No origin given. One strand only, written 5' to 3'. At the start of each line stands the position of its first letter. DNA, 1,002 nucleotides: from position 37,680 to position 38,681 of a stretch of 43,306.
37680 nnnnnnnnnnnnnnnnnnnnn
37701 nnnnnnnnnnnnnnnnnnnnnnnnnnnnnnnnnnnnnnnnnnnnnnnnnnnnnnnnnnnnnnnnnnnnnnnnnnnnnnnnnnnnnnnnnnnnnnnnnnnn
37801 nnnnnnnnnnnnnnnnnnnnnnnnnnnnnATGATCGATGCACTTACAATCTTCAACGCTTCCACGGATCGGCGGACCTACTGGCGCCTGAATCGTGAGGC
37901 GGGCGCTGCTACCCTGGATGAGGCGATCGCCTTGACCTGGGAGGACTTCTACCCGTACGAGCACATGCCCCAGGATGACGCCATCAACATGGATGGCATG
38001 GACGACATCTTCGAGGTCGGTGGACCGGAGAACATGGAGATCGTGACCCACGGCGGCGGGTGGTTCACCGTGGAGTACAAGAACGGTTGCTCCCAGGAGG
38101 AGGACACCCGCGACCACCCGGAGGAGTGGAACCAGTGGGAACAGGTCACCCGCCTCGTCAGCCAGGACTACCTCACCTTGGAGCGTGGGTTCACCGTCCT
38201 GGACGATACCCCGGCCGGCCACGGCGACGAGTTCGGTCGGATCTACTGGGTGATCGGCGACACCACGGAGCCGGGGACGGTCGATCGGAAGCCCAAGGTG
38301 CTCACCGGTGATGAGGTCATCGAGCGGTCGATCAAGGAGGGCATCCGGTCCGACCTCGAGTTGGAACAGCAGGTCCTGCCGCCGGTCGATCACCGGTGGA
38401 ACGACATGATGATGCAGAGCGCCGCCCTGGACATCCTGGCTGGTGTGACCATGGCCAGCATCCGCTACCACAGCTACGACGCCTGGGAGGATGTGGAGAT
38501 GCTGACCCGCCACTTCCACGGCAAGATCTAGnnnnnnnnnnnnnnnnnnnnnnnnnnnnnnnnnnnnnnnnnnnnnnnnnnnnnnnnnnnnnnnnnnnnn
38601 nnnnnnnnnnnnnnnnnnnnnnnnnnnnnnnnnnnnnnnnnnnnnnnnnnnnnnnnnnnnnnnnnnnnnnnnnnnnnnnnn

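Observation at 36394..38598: Long perfect GC-rich palindromes in the inter-cassette spacers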

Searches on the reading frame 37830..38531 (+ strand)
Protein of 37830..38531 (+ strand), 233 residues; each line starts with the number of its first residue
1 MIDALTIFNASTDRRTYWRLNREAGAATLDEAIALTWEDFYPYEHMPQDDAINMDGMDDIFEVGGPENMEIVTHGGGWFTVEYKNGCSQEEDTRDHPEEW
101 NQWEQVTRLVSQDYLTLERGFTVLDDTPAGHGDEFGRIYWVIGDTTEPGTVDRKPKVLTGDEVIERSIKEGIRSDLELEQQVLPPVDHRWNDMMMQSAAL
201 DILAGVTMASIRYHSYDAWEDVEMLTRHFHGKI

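Call 8: search_protein_families(library=pfam, proteins=[window:37830-38531:+], max_evalue=0.01)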
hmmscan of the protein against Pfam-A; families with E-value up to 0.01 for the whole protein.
window:37830-38531:+ (233 aa): 0 families

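Call 40: search_dna_similar(query=window:37830-38531:+, collection=phages, mode=protein, max_rows=12, max_evalue=0.001)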
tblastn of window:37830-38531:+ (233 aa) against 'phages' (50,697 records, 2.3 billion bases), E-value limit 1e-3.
No match.

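Call 68: search_protein_families(library=phrogs, proteins=[window:37830-38531:+], max_evalue=0.01)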
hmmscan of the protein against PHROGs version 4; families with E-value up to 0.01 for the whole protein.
window:37830-38531:+ (233 aa): 0 families
